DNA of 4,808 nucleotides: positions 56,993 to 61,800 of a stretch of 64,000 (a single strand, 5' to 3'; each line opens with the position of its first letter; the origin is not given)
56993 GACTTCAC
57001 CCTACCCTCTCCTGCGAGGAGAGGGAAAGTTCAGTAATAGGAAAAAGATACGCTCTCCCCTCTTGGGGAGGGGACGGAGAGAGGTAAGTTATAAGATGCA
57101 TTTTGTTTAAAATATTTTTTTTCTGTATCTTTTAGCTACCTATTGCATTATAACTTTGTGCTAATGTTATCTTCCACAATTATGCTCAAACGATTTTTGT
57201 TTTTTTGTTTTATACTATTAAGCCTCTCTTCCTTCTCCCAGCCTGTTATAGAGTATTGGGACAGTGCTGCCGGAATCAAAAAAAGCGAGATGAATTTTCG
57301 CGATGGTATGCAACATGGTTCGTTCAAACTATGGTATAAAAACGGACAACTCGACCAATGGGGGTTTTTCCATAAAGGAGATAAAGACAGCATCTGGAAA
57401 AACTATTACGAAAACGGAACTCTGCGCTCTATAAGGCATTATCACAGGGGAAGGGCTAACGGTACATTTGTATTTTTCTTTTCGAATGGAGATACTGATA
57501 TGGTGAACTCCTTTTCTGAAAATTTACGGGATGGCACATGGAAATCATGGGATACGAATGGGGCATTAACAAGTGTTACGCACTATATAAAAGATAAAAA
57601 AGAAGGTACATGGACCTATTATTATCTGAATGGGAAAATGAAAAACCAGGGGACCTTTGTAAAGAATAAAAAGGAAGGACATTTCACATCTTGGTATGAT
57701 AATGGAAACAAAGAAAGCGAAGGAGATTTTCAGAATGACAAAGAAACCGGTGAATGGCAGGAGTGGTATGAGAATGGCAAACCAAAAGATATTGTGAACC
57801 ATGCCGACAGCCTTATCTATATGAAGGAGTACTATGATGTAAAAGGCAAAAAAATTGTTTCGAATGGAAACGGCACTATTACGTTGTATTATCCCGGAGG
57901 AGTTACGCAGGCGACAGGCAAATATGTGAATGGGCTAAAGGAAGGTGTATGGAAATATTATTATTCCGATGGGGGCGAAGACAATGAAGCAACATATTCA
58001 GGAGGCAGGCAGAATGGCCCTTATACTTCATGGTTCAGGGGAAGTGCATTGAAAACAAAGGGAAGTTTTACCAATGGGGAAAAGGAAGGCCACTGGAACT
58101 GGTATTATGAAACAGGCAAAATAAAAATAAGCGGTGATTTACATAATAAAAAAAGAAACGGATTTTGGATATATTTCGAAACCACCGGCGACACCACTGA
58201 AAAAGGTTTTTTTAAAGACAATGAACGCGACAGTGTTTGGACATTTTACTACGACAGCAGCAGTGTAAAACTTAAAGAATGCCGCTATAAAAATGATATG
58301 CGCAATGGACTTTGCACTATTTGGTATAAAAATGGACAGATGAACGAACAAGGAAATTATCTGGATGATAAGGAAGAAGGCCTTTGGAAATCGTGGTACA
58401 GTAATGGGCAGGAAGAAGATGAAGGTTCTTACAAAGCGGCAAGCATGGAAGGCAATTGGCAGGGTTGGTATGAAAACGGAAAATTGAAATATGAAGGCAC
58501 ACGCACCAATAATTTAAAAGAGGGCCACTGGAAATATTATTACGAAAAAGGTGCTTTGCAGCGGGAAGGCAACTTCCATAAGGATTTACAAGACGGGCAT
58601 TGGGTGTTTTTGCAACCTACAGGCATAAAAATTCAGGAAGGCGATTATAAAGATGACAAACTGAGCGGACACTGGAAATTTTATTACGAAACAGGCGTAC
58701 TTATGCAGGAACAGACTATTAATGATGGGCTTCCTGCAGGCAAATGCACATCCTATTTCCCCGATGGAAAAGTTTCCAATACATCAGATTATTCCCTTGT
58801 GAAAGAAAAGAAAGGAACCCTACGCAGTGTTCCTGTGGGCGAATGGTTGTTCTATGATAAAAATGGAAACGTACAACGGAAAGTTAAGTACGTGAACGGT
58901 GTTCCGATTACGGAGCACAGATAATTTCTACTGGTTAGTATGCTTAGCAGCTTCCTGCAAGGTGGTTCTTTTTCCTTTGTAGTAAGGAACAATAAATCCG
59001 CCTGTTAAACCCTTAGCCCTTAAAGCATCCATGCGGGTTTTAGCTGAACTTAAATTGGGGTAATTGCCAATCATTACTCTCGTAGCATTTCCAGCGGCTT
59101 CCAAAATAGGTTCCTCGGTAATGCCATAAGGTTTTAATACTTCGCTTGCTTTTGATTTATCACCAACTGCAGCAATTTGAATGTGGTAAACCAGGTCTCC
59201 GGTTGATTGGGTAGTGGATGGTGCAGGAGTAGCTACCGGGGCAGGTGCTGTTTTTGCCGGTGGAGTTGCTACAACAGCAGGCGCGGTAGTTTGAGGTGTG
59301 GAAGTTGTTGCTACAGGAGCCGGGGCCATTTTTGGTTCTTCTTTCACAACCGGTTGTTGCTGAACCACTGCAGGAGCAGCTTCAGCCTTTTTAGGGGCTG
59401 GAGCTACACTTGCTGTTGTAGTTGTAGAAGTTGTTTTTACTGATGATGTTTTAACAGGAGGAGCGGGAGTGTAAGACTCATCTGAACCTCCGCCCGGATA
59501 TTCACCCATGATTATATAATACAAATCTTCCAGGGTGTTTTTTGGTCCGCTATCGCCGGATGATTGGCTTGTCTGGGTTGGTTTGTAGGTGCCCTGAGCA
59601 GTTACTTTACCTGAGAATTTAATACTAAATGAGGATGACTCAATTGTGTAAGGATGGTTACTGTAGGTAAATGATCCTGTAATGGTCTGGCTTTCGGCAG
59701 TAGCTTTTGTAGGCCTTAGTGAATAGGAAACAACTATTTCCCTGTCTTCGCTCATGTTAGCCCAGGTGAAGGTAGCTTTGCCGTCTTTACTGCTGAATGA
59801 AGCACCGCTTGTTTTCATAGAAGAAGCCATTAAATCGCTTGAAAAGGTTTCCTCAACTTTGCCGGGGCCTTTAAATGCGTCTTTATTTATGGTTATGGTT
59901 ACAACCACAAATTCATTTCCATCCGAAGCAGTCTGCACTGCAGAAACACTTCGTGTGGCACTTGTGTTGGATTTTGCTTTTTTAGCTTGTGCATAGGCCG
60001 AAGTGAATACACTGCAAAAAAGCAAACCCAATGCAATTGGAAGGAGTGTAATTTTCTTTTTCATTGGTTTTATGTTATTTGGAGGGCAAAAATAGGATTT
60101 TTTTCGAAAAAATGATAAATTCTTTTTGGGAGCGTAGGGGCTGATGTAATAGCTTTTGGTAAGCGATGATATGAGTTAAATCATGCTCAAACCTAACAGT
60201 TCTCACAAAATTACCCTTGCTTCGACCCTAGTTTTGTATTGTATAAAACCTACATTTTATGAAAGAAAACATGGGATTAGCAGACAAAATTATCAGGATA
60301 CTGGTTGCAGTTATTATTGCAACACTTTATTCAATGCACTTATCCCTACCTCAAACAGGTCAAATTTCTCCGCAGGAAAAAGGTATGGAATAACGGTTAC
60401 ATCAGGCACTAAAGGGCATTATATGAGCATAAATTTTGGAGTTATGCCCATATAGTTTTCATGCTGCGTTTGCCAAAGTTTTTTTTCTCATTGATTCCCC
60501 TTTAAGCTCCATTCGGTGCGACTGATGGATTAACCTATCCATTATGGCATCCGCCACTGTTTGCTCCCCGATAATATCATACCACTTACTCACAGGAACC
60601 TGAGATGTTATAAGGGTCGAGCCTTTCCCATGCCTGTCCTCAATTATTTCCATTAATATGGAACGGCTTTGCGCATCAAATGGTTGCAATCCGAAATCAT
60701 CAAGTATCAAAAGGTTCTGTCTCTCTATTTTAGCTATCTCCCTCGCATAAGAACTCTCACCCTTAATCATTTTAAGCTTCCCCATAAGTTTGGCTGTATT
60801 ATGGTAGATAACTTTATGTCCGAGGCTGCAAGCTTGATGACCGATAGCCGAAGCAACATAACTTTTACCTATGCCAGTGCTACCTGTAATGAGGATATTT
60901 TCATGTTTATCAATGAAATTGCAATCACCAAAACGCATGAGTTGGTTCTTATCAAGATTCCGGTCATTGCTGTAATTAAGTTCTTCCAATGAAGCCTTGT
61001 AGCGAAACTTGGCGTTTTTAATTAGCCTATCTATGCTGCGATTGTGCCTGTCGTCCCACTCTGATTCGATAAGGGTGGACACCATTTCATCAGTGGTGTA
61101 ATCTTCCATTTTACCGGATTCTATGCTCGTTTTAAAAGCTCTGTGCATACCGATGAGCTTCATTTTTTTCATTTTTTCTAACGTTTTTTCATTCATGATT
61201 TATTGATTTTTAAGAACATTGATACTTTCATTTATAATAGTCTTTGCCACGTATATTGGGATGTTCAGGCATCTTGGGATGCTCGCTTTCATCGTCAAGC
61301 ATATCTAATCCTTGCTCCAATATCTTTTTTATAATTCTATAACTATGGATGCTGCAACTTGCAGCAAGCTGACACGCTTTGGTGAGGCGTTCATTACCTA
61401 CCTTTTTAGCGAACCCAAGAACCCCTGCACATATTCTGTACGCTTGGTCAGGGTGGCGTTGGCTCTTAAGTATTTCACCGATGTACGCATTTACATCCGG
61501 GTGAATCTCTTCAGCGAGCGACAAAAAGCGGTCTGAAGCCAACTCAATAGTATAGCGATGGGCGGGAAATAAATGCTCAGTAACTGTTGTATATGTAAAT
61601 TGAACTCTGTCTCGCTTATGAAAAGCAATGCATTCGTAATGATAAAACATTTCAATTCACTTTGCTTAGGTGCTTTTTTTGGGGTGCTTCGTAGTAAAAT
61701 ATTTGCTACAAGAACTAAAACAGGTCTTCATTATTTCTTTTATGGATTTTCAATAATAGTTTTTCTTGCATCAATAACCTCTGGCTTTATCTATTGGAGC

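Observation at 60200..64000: Scarred accessory junction: IS21 remnant, membrane protein with HtrA-like GNSGGAL motif, truncated B12-radical-SAM gene fragment and a large unknown gene running off the window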

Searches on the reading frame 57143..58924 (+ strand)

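Call 5: search_protein_families(library=pfam, proteins=[window:57143-58924:+], max_evalue=0.1)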
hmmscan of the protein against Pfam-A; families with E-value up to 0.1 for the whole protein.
window:57143-58924:+ (593 aa): 1 family
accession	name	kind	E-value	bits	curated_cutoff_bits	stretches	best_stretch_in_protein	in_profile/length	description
PF07661.19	MORN_2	-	3.4e-49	159.4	29.6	10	435-453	1-19/22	MORN repeat variant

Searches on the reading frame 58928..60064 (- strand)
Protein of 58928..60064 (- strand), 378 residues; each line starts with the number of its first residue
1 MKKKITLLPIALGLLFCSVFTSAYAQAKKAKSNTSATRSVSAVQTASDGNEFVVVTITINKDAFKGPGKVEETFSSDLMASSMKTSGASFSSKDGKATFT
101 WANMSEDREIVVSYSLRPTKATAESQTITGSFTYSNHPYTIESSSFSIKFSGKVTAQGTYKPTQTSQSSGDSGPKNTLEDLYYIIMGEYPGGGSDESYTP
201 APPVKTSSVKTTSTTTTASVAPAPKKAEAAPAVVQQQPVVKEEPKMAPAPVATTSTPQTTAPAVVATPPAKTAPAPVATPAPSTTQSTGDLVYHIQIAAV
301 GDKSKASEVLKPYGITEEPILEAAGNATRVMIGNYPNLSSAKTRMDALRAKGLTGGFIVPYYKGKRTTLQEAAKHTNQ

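Call 5: search_protein_families(library=pfam, proteins=[window:58928-60064:-], max_evalue=0.1)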
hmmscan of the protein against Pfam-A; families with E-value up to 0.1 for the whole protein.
window:58928-60064:- (378 aa): 2 families
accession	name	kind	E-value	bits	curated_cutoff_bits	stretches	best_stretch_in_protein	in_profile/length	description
PF05036.18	SPOR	-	2e-06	28.5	21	1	293-359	5-75/76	SPOR domain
PF22671.1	Gp18_domIII_N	-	0.061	14.1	27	0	40-69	4-33/58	Tail sheath protein Gp18 domain III N-terminal region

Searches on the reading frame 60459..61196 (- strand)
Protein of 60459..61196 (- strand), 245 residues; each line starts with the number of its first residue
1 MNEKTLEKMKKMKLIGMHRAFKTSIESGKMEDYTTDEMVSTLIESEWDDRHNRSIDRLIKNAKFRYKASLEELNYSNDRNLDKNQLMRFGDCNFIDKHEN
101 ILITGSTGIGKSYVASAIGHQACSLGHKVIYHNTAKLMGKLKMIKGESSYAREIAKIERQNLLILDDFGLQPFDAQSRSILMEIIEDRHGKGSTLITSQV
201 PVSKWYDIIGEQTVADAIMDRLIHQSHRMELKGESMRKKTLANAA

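Call 5: search_protein_families(library=pfam, proteins=[window:60459-61196:-], max_evalue=0.1)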
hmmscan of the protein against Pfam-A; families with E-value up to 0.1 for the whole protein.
window:60459-61196:- (245 aa): 18 families
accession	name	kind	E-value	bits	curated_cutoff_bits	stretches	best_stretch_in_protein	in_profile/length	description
PF01695.23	IstB_IS21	-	2.2e-64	217.7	24.1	1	8-240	2-234/238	IstB-like ATP binding protein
PF20720.3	nSTAND3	-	0.00013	22.2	27.2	1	95-136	14-55/155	Novel STAND NTPase 3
PF00158.32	Sigma54_activat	-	0.00033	20.8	20.2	1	95-141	19-65/168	Sigma-54 interaction domain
PF00308.24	Bac_DnaA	-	0.0032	18.1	23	1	98-196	34-134/162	Bacterial DnaA ATPAse domain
PF14532.12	Sigma54_activ_2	-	0.004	17.8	25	1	97-162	20-86/138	Sigma-54 interaction domain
PF12846.13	AAA_10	-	0.0057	16.2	27.5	1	99-145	22-68/362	AAA-like domain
PF13191.12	AAA_16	-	0.01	16.7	32.6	1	99-136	25-62/167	AAA ATPase domain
PF00004.35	AAA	-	0.013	16.4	21.2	1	101-168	1-66/131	ATPase family associated with various cellular activities (AAA)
PF05673.19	DUF815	-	0.013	15.1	23.8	1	97-179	52-127/249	Protein of unknown function (DUF815)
PF13481.12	AAA_25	-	0.015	15.4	27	1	93-161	28-98/195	AAA domain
PF01935.23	DUF87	-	0.021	15.4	23.2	1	101-129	26-55/220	Helicase HerA, central domain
PF00910.28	RNA_helicase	-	0.023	15.6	21.5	0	101-183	1-70/105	RNA helicase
PF13401.12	AAA_22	-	0.049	14.4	27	0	99-135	6-42/130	AAA domain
PF12775.13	AAA_7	-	0.06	13.3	25.8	0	94-118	29-53/181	P-loop containing dynein motor region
PF05729.18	NACHT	-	0.076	13.3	26.7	0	101-120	3-22/167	NACHT domain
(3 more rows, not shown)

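Call 56: list_cluster_members(proteins=[P0001, L002:4823-6007:-, L002:6434-7075:-, window:60459-61196:-, L002:4429-4728:-])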
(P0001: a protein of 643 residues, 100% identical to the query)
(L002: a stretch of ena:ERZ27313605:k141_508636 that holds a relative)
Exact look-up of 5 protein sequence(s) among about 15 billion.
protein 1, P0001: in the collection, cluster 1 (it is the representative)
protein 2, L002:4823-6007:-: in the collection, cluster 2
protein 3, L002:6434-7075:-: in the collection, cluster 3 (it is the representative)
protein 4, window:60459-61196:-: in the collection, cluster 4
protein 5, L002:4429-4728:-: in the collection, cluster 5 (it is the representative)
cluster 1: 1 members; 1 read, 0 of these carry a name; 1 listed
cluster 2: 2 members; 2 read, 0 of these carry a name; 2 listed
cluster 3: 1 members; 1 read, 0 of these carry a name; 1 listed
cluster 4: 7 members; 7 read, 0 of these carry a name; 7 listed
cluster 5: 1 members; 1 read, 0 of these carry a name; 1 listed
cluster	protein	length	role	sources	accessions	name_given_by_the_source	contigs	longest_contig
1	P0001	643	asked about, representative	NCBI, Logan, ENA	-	-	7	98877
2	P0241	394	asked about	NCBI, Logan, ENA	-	-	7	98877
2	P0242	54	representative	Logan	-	-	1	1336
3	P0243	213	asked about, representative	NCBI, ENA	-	-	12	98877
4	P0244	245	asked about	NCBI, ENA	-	-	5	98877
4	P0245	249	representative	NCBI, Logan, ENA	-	-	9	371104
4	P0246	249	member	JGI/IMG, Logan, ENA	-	-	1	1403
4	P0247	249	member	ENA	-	-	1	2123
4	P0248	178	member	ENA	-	-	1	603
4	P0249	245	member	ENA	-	-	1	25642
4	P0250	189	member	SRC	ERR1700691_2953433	-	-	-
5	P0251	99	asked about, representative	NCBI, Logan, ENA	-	-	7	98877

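Call 57: find_encoding_contigs(protein=window:60459-61196:-, flank=4000, max_places=8)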
Protein window:60459-61196:- (245 aa): 5 contigs read that carry it; 1 place shown.
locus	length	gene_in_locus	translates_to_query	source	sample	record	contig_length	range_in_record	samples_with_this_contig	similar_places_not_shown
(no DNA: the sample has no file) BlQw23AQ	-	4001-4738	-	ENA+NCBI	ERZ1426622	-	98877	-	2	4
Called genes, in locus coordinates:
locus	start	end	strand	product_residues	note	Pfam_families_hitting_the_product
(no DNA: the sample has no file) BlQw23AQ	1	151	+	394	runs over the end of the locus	PF17293:Arm-DNA-bind_5, PF13102:Phage_int_SAM_5, PF00589:Phage_integrase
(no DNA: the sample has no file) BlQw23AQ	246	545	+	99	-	-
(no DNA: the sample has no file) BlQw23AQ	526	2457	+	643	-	PF13589:HATPase_c_3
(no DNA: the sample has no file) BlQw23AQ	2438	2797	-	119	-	PF02310:B12-binding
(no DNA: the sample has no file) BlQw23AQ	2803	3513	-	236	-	-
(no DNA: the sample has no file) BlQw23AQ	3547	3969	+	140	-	-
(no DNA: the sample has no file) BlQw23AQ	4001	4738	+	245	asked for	PF01695:IstB_IS21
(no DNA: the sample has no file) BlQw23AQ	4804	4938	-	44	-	PF11127:YgaP-like_TM (weak)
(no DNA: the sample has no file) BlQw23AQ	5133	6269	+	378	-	PF05036:SPOR (faint)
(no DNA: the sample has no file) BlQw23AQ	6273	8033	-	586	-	-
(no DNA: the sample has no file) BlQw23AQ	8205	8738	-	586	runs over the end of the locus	PF06739:SBBP (faint), PF18962:Por_Secre_tail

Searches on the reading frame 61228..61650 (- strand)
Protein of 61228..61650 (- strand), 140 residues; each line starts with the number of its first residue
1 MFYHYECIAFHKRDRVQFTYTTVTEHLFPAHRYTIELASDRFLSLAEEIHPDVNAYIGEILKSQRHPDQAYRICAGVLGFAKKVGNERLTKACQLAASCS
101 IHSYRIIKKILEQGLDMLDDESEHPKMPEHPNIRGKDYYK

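Call 5: search_protein_families(library=pfam, proteins=[window:61228-61650:-], max_evalue=0.1)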
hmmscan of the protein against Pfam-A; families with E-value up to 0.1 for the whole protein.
window:61228-61650:- (140 aa): 0 families

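Call 11: search_protein_families(library=ncbifam, proteins=[window:61228-61650:-], max_evalue=0.1)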
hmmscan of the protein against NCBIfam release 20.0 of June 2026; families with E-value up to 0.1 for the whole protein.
window:61228-61650:- (140 aa): 0 families

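Call 50: search_dna_similar(query=window:61228-61650:-, collection=plasmids, mode=protein, max_rows=8)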
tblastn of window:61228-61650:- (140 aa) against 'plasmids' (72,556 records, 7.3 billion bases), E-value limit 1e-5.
Records with a match: 1795; places in all: 2442; records where one place covers at least 80% of the query: 1751.
Best place of each record, by identity: <60% 1795.
By first word of the organism name: Escherichia 707; Sinorhizobium 141; Klebsiella 127; Burkholderia 108; Pseudomonas 77; Bradyrhizobium 67; Rhizobium 66; Pseudosulfitobacter 40; Aeromonas 38; Salmonella 36; and 110 more.
By predicted mobility (MOB-suite, as given by PLSDB): conjugative 1163; non-mobilizable 421; mobilizable 211.
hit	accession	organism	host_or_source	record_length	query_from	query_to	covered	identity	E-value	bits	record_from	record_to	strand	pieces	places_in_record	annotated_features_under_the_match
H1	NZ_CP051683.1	Mucilaginibacter robiniae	cell culture,Flower of Shittah tree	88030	2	140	99%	48.2%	8e-35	134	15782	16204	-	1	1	istA: IS21 family transposase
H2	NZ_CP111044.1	Chondrinema litorale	Seaweed,red alga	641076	1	140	97%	46.8%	8e-24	133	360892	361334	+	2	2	hypothetical protein | istB: IS21-like element helper ATPase IstB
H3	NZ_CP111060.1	Chondrinema litorale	Seaweed,red alga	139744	1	140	97%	46.8%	8e-24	133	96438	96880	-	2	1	hypothetical protein | istB: IS21-like element helper ATPase IstB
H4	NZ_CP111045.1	Chondrinema litorale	Seaweed,red alga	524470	1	138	99%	45.7%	3e-31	124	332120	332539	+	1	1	istA: IS21 family transposase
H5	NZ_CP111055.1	Chondrinema litorale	Seaweed,red alga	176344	1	140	100%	44.8%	1e-31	124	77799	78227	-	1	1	hypothetical protein | istB: IS21-like element helper ATPase IstB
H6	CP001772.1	Spirosoma linguale DSM 74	-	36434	1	140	100%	41.4%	1e-29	119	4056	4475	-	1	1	Integrase catalytic region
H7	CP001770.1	Spirosoma linguale DSM 74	-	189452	1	140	100%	41.4%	1e-29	119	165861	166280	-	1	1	Integrase catalytic region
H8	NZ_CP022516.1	Arenibacter algicola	Skeletonema marinoi strain ST54,Cell ...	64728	1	140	100%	40.4%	5e-30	120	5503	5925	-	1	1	istA: IS21 family transposase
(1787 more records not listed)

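Call 51: get_annotated_region(hit=H1, flank=2500)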
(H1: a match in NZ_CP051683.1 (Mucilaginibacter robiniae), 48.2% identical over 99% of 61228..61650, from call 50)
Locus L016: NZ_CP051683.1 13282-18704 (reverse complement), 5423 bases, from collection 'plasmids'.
description: Mucilaginibacter robiniae strain F39-2 plasmid unnamed1, complete sequence
organism: Mucilaginibacter robiniae (NCBI taxid 2728022)
taxonomy: Bacteria; Bacteroidota; Sphingobacteriia; Sphingobacteriales; Sphingobacteriaceae; Mucilaginibacter; Mucilaginibacter robiniae
host: -; source: cell culture,Flower of Shittah tree; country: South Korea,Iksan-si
typing (MOB-suite, as given by PLSDB): non-mobilizable
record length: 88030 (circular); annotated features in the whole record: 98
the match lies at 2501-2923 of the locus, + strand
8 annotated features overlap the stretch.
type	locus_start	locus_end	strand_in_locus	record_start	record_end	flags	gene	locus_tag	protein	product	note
CDS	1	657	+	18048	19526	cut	-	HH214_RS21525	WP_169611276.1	hypothetical protein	-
CDS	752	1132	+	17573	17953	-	-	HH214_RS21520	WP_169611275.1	PH domain-containing protein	-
CDS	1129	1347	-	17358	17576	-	-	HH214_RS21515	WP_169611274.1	hypothetical protein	-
CDS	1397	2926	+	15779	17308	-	istA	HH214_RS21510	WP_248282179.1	IS21 family transposase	-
CDS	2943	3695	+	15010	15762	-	istB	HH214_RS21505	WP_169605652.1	IS21-like element helper ATPase IstB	-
CDS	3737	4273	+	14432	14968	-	-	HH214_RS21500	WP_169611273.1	hypothetical protein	-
CDS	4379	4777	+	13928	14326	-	-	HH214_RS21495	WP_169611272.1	hypothetical protein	-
CDS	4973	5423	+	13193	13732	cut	-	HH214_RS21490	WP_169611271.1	hypothetical protein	-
